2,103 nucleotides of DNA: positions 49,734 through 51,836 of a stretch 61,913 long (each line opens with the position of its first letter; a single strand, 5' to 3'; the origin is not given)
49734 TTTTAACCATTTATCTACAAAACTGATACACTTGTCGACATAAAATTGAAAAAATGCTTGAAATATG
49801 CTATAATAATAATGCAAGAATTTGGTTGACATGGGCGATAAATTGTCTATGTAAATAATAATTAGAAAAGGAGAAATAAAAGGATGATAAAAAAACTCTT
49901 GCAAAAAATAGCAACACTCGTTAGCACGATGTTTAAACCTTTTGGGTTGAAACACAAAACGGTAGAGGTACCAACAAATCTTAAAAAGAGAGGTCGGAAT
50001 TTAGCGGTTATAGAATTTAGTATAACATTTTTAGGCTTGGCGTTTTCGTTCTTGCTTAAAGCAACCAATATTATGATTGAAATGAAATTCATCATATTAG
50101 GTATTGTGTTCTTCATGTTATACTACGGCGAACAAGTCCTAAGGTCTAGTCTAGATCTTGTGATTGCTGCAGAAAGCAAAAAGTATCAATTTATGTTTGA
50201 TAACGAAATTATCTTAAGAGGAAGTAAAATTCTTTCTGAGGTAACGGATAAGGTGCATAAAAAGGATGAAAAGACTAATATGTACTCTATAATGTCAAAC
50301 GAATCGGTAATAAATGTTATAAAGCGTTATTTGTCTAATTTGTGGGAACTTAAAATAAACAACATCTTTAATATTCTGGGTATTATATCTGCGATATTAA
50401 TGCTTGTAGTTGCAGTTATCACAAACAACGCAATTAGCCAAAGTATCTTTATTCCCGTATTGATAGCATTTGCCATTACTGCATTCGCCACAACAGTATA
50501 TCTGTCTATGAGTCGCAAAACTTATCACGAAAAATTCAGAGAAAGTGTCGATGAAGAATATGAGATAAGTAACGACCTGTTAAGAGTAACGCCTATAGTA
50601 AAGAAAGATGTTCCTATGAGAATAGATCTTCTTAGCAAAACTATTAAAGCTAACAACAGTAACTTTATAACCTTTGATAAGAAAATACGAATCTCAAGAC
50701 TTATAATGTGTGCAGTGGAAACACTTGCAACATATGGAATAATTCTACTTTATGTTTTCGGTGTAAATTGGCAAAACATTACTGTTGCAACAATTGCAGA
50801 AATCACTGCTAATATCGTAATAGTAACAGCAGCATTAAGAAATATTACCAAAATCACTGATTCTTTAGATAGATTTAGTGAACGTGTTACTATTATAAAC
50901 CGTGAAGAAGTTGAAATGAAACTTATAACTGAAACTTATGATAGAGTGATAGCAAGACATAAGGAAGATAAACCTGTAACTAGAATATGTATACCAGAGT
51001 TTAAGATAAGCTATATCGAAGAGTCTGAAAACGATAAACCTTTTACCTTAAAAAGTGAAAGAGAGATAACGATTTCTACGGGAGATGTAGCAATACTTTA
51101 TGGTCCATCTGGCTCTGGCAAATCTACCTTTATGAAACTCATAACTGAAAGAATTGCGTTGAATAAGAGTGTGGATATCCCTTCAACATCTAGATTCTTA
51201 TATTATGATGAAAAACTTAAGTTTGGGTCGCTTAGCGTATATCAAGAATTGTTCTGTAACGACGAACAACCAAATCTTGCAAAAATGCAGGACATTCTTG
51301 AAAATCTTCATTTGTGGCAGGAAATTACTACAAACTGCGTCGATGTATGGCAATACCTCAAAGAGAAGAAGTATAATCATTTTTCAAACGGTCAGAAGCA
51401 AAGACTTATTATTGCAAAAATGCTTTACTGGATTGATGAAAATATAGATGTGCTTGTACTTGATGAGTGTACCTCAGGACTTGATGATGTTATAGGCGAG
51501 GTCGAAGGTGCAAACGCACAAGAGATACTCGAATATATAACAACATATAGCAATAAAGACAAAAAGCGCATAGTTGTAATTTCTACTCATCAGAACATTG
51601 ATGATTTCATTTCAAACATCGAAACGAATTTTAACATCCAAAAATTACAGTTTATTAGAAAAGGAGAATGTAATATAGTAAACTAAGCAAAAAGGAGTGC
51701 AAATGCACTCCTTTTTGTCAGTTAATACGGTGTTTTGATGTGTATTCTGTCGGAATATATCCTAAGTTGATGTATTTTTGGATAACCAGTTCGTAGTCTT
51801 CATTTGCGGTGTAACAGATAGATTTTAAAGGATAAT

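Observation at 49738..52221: Compositionally distinct two-gene cassette (ABC half-transporter plus convergent 110-aa unknown protein) between gpsA and lepA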

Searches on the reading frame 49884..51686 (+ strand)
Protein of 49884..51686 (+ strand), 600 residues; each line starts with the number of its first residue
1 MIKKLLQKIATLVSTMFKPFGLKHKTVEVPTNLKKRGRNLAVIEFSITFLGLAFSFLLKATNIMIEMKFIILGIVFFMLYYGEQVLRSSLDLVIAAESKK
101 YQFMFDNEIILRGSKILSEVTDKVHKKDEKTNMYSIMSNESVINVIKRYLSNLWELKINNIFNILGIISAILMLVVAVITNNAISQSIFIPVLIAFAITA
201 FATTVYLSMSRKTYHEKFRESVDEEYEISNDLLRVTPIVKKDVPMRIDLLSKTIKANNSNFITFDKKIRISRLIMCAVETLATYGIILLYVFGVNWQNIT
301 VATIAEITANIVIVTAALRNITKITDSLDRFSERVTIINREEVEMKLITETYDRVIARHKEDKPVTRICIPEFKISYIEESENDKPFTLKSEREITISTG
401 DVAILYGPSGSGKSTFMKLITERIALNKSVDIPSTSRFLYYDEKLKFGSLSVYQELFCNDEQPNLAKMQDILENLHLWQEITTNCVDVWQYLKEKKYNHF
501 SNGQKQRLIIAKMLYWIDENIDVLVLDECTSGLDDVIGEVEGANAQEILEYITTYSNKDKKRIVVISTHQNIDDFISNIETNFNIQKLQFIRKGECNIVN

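Call 4: search_protein_families(library=pfam, proteins=[window:49884-51686:+], max_evalue=0.01)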
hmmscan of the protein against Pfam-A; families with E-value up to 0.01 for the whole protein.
window:49884-51686:+ (600 aa): 9 families
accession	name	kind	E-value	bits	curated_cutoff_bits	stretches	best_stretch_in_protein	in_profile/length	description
PF00005.33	ABC_tran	-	6.1e-12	46.8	25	1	395-531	6-137/137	ABC transporter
PF13401.12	AAA_22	-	0.00013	22.7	27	1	399-566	4-121/130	AAA domain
PF13304.12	AAA_21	-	0.00035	21.2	27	1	402-450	1-63/304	AAA domain, putative AbiEii toxin, Type IV TA system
PF00910.28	RNA_helicase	-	0.00077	20.3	21.5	1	404-465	2-61/105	RNA helicase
PF13555.12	AAA_29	-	0.0016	18.6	27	1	393-417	15-39/61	P-loop containing region of AAA domain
PF03193.22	RsgA_GTPase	-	0.0074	16.6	30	1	304-426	20-132/174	RsgA GTPase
PF01935.23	DUF87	-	0.0076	16.8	23.2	0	406-430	29-53/220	Helicase HerA, central domain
PF00004.35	AAA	-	0.0081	17.1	21.2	0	404-580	2-119/131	ATPase family associated with various cellular activities (AAA)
PF02367.23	TsaE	-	0.0083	16.5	26.6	0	396-437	17-58/128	Threonylcarbamoyl adenosine biosynthesis protein TsaE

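Call 6: search_protein_families(library=padloc, proteins=[window:49884-51686:+], max_evalue=1)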
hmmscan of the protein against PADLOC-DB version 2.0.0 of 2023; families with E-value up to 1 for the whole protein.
window:49884-51686:+ (600 aa): 7 families
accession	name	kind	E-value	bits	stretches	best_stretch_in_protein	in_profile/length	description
PDLC04135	mad3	-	1.3e-16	59.1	2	493-570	257-323/374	mads_3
PDLC04140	mad8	-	3e-09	34.8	1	395-585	22-247/314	mads_8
PDLC04893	PDC-S06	-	9.4e-05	19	1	389-421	87-119/862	-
PDLC02335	AbiLi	-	0.00014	19.1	1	353-533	33-208/326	AbiLi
PDLC03859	LmuB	-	0.00025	18.4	1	374-420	4-44/611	-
PDLC02980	AriA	-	0.00063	17.8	1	402-447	1-60/304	-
PDLC01642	Cas11a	-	0.076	11.6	1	542-585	36-81/95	CAS-I-A; effector_SS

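Call 7: search_protein_families(library=ncbifam, proteins=[window:49884-51686:+], max_evalue=1)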
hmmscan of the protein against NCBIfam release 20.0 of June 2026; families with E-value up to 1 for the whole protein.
window:49884-51686:+ (600 aa): 122 families (the best 25 are shown)
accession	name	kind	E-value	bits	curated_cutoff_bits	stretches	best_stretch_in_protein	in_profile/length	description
TIGR02857.1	CydD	equivalog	1.1e-12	47.7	435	1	357-571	306-517/529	thiol reductant ABC exporter subunit CydD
TIGR02868.1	CydC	equivalog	1.4e-12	47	329.05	1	165-570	132-529/530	thiol reductant ABC exporter subunit CydC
NF000355.4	ribo_prot_ABC_F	equivalog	5.1e-12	45.4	380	1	388-534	327-461/499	ribosomal protection-like ABC-F family protein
NF010068.0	PRK13548.1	equivalog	6.6e-12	45.1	261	2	486-534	125-175/261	heme ABC transporter ATP-binding protein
TIGR03608.1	L_ocin_972_ABC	subfamily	7.3e-12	45.2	254.85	2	484-571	120-194/206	putative bacteriocin export ABC transporter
TIGR03740.1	galliderm_ABC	subfamily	7.8e-12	45.3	309.75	1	394-569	20-182/223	lantibiotic protection ABC transporter ATP-binding subunit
TIGR04521.1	ECF_ATPase_2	equivalog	8.3e-12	44.8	330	2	484-582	129-215/279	energy-coupling factor transporter ATPase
TIGR03375.1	type_I_sec_LssB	subfamily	1.8e-11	43.1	693.1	1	172-570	275-661/696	type I secretion system permease/ATPase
NF007601.2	PRK10247.1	equivalog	3.2e-11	43.1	292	1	391-570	18-192/204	iron efflux ABC transporter ATP-binding subunit FetA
NF052233.1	CphA_assoc_ABC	equivalog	3.8e-11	42.1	880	2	163-421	307-555/766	cyanophycin metabolism-associated ABC transporter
TIGR03797.1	NHLM_micro_ABC2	equivalog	7.8e-11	41.2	709.4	2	143-420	242-499/686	NHLP bacteriocin export ABC transporter permease/ATPase subunit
TIGR03796.1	NHLM_micro_ABC1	equivalog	8.5e-11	40.8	853.3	1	192-536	298-649/710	NHLP family bacteriocin export ABC transporter peptidase/permease/ATPase subunit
NF008364.0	PRK11160.1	equivalog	1.3e-10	40.5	630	1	180-570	167-534/575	heme ABC transporter ATP-binding protein/permease CydC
NF040873.1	AztA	equivalog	1.8e-10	40.7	220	2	491-570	111-178/191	zinc ABC transporter ATP-binding protein AztA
TIGR04520.1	ECF_ATPase_1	equivalog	3.2e-10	39.9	315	2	484-570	122-196/269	energy-coupling factor transporter ATPase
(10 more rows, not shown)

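Call 8: search_protein_families(library=phrogs, proteins=[window:49884-51686:+], max_evalue=1)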
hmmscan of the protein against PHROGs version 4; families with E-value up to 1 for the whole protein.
window:49884-51686:+ (600 aa): 17 families
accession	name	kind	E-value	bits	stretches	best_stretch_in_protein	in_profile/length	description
phrog_2392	-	moron, auxiliary metabolic gene and host takeover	1.7e-17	64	2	119-421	250-528/726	ABC transporter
phrog_293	-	moron, auxiliary metabolic gene and host takeover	9.2e-17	61.3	1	309-574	79-334/1058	ABC transporter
phrog_11143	-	unknown function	4.4e-09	36.8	2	495-592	106-193/357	-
phrog_23675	-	unknown function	0.0022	18.9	1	493-573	32-99/143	-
phrog_2107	-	other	0.0062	17.2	1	404-439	7-44/201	thymidylate kinase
phrog_296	-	integration and excision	0.0084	15.8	1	396-425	314-343/626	DNA transposition protein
phrog_1815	-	other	0.0089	17.3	1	403-437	6-38/197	guanylate kinase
phrog_2071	-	other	0.012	16.4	1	402-425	18-41/282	ATPase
phrog_14936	-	unknown function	0.022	15.7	1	278-311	51-84/105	-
phrog_31614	-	unknown function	0.024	15.6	1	397-454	25-82/158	-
phrog_761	-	other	0.032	14.9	1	404-434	23-57/362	thymidylate kinase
phrog_800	-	head and packaging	0.05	13.2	1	398-433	30-65/511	terminase small subunit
phrog_14685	-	unknown function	0.053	14.5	1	404-432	6-34/88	-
phrog_6891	-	other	0.065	13.8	1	399-424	41-66/310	ATPase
phrog_239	-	DNA, RNA and nucleotide metabolism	0.096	12.6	1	397-528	355-476/801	DNA primase/helicase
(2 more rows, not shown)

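Call 10: find_homologous_proteins(query=window:49884-51686:+, max_evalue=0.001)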
Query window:49884-51686:+ (600 aa): 588 proteins with E <= 0.001 among 8000 candidates; the best 120 are listed.
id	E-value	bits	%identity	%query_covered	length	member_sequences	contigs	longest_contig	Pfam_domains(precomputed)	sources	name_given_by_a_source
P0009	0.0e+0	1258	96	100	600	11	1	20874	PF00005.34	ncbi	-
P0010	0.0e+0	1225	94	100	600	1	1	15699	PF00005.34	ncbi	-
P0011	0.0e+0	1221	94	100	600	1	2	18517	PF00005.34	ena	-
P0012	0.0e+0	1219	93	100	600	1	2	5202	PF00005.34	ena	-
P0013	0.0e+0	1214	93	100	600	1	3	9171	PF00005.34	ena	-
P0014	0.0e+0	1212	93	100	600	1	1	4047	PF00005.34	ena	-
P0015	0.0e+0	1209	93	100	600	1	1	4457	PF00005.34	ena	-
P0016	0.0e+0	1208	93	100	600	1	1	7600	PF00005.34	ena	-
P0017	0.0e+0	1207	92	100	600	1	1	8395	PF00005.34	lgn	-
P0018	0.0e+0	1179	89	100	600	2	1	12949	PF00005.34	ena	-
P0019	6.4e-206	703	53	100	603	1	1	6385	PF00005.34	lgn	-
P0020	2.7e-203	695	53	99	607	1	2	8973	PF00005.34,PF13401.13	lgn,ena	-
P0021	9.0e-203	693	53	99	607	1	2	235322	PF00005.34,PF13401.13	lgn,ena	-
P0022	1.8e-202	692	53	99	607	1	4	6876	PF00005.34,PF13401.13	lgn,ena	-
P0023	2.5e-202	691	53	99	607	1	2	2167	PF00005.34,PF13401.13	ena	-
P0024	2.7e-202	691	53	99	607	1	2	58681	PF00005.34,PF13401.13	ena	-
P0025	3.9e-202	691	53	99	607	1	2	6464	PF00005.34,PF13401.13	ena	-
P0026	5.1e-202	690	53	99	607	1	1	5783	PF00005.34,PF13401.13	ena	-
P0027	1.1e-201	689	52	99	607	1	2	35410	PF00005.34,PF13401.13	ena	-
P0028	1.8e-201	689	52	100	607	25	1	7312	PF00005.34,PF13401.13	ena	-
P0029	2.6e-201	688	53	99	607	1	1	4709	PF00005.34,PF13401.13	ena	-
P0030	4.0e-201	687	52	100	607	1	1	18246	PF00005.34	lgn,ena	-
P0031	4.0e-201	687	52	100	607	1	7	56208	PF00005.34,PF13401.13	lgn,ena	-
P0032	7.0e-201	687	52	99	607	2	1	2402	PF00005.34,PF13401.13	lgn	-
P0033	7.0e-201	687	52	100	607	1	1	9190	PF00005.34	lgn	-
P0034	7.9e-201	686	52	99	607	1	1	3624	PF00005.34,PF13401.13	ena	-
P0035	1.1e-200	686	52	100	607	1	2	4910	PF00005.34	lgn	-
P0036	1.1e-200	686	52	100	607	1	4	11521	PF00005.34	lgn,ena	-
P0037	1.2e-200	686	52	100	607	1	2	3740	PF00005.34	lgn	-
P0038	1.3e-200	686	52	100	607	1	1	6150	PF00005.34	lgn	-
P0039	1.4e-200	686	53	100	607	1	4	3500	PF00005.34,PF13401.13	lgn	-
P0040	1.4e-200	686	52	100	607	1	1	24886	PF00005.34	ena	-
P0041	1.8e-200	685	52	100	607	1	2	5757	PF00005.34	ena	-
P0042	1.8e-200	685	52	100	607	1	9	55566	PF00005.34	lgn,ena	-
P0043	2.0e-200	685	52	100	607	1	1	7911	PF00005.34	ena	-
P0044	2.1e-200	685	52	100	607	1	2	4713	PF00005.34,PF13401.13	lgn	-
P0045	2.3e-200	685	52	100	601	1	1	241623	PF00005.34,PF00910.29,PF13401.13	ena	-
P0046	2.8e-200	685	52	100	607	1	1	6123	PF00005.34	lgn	-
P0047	2.8e-200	685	52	100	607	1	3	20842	PF00005.34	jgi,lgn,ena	-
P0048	3.4e-200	684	52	100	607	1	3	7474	PF00005.34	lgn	-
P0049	3.6e-200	684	51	100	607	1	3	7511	PF00005.34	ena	-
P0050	4.1e-200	684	51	100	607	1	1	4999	PF00005.34,PF13401.13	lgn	-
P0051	4.1e-200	684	52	100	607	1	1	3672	PF00005.34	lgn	-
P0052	4.4e-200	684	52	100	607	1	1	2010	PF00005.34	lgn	-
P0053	4.8e-200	684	52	100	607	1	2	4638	PF00005.34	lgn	-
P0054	4.8e-200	684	51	100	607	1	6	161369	PF00005.34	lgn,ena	-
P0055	6.6e-200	683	51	100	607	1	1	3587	PF00005.34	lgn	-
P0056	9.1e-200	683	51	100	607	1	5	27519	PF00005.34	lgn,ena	-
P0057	9.8e-200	683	51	100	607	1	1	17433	PF00005.34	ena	-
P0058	1.1e-199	683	52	100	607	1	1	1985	PF00005.34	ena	-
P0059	1.1e-199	683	51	100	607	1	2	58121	PF00005.34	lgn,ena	-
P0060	1.3e-199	682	51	100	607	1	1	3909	PF00005.34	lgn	-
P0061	1.3e-199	682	51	100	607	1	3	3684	PF00005.34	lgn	-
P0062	1.4e-199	682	51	100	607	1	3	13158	PF00005.34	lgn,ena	-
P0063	1.4e-199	682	52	100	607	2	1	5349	PF00005.34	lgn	-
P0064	1.6e-199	682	52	100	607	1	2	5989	PF00005.34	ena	-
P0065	1.7e-199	682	51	100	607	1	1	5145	PF00005.34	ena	-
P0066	1.9e-199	682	51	100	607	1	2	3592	PF00005.34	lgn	-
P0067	1.9e-199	682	51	100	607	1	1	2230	PF00005.34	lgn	-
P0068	2.0e-199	682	51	100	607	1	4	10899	PF00005.34,PF13401.13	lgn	-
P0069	2.0e-199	682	51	100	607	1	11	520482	PF00005.34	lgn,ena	-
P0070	2.2e-199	682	51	100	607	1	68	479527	PF00005.34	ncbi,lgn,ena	-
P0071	2.2e-199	682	51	100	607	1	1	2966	PF00005.34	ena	-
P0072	2.2e-199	682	52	100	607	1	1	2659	PF00005.34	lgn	-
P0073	2.4e-199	682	51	100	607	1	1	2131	PF00005.34,PF13401.13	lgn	-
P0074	2.5e-199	681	51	100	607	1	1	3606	PF00005.34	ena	-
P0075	2.6e-199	681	51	100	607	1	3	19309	PF00005.34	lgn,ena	-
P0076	2.6e-199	681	51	100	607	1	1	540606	PF00005.34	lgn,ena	-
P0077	2.8e-199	681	51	100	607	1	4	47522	PF00005.34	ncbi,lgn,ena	-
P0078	2.9e-199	681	52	99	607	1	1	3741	PF00005.34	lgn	-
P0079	2.9e-199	681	51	100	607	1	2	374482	PF00005.34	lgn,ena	-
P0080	3.0e-199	681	51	100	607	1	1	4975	PF00005.34,PF13401.13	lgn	-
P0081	3.3e-199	681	52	100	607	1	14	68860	PF00005.34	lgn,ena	-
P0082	3.4e-199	681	51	100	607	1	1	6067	PF00005.34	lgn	-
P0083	3.7e-199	681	51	100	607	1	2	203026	PF00005.34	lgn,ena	-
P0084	4.0e-199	681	51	100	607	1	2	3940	PF00005.34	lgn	-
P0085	4.6e-199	681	51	100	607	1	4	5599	PF00005.34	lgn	-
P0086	4.6e-199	681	51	100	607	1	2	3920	PF00005.34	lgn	-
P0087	4.8e-199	681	51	100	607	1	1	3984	PF00005.34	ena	-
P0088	5.2e-199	680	53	100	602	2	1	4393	PF00005.34,PF13401.13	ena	-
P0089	5.6e-199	680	51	100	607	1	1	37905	PF00005.34,PF13401.13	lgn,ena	-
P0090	5.8e-199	680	51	100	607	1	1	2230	PF00005.34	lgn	-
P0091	5.9e-199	680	51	100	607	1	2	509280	PF00005.34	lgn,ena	-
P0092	6.0e-199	680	51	100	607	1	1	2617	PF00005.34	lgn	-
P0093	6.5e-199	680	51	100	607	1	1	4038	PF00005.34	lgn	-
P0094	6.7e-199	680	51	100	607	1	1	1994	PF00005.34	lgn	-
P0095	6.8e-199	680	51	99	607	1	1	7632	PF00005.34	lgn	-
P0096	6.9e-199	680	51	100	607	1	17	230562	PF00005.34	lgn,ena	-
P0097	7.1e-199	680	53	100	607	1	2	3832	PF00005.34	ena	-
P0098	7.2e-199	680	52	100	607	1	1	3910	PF00005.34,PF13401.13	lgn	-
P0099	7.4e-199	680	51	100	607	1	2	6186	PF00005.34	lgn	-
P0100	7.5e-199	680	51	100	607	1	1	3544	PF00005.34,PF13401.13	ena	-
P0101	7.6e-199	680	51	100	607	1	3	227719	PF00005.34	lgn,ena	-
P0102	7.7e-199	680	51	100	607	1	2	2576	PF00005.34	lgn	-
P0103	9.3e-199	680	51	100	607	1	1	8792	PF00005.34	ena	-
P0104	9.3e-199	680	51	100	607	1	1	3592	PF00005.34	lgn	-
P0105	9.4e-199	680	51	100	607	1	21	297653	PF00005.34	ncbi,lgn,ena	-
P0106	9.5e-199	680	51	100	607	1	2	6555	PF00005.34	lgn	-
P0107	1.0e-198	680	51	100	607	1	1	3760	PF00005.34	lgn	-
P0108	1.2e-198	679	51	100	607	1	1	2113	PF00005.34,PF13401.13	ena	-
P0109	1.5e-198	679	51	100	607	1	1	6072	PF00005.34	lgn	-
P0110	1.6e-198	679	51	100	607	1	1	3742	PF00005.34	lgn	-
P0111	1.9e-198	679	51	100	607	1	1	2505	PF00005.34,PF13401.13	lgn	-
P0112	2.0e-198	679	51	100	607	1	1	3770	PF00005.34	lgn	-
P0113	2.0e-198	679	51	100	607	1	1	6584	PF00005.34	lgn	-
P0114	2.1e-198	678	53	99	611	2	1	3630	PF00005.34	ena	-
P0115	2.2e-198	678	51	100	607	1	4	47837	PF00005.34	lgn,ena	-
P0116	2.4e-198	678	51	100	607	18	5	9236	PF00005.34,PF13401.13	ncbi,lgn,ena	-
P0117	2.5e-198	678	52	100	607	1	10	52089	PF00005.34,PF00004.36,PF13401.13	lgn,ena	-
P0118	2.7e-198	678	53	100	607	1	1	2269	PF00005.34,PF13401.13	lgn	-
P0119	2.8e-198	678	51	99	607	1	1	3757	PF00005.34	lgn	-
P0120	2.8e-198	678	51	100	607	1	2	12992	PF00005.34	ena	-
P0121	3.0e-198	678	51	99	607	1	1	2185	PF00005.34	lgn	-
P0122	3.4e-198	678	51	100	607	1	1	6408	PF00005.34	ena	-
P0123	3.8e-198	678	51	100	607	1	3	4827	PF00005.34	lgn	-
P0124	3.8e-198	678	51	100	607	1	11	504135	PF00005.34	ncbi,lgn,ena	-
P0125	4.2e-198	677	52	100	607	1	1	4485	PF00005.34,PF13401.13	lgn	-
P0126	4.3e-198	677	51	99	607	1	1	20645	PF00005.34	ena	-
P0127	4.5e-198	677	51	99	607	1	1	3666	PF00005.34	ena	-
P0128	4.5e-198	677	51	100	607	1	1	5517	PF00005.34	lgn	-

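Call 12: find_encoding_contigs(protein=P0070, flank=6000, max_places=5)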
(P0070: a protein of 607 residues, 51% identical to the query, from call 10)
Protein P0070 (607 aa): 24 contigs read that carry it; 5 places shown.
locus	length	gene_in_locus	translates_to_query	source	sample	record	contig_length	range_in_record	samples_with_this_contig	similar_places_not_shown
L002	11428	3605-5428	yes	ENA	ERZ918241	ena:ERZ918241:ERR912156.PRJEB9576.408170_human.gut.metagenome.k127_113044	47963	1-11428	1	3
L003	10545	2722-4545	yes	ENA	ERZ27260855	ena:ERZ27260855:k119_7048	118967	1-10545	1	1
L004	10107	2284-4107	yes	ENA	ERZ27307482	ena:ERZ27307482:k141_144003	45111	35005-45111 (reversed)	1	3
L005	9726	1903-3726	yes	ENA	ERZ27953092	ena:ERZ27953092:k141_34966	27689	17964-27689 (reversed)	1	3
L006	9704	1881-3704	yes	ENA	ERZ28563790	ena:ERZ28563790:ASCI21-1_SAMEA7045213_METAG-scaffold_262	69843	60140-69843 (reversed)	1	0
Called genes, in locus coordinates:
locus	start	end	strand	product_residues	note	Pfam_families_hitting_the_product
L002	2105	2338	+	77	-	PF05239:PRC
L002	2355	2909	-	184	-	-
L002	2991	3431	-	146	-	PF09424:YqeY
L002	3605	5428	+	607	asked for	PF00005:ABC_tran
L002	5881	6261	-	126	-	PF01648:ACPS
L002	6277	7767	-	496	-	PF14903:WG_beta_rep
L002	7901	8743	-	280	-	-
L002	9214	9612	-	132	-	-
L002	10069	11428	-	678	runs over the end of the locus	-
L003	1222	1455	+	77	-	PF05239:PRC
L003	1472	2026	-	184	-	-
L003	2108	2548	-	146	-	PF09424:YqeY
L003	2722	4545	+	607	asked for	PF00005:ABC_tran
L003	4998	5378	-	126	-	PF01648:ACPS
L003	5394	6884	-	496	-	PF14903:WG_beta_rep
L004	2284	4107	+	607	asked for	PF00005:ABC_tran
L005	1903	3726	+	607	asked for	PF00005:ABC_tran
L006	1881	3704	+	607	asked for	PF00005:ABC_tran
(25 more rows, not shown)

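Call 16: find_encoding_contigs(protein=P0009, flank=8000, max_places=3)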
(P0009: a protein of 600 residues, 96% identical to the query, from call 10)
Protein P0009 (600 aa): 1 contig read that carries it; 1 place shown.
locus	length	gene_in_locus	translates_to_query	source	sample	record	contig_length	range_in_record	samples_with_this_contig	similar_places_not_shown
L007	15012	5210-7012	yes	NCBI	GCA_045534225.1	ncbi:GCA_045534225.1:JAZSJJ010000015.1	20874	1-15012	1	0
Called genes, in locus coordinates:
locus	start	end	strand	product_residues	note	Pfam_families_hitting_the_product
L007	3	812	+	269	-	?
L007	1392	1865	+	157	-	-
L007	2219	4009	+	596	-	PF01336:tRNA_anti-codon, PF00152:tRNA-synt_2, PF02938:GAD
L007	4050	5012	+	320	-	PF01210:NAD_Gly3P_dh_N, PF03807:F420_oxidored (faint), PF07479:NAD_Gly3P_dh_C, PF20618:GPD_NAD_C_bact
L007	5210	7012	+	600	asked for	PF00005:ABC_tran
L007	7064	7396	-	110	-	-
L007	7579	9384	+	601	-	PF00009:GTP_EFTU, PF00071:Ras (weak), PF03144:GTP_EFTU_D2, PF22042:EF-G_D2 (weak), PF14492:EFG_III (faint), PF00679:EFG_C, PF06421:LepA_C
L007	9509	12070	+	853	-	PF13306:LRR_5, PF13855:LRR_8 (faint), PF13306:LRR_5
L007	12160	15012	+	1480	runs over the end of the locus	PF00082:Peptidase_S8, PF13306:LRR_5, PF00404:Dockerin_1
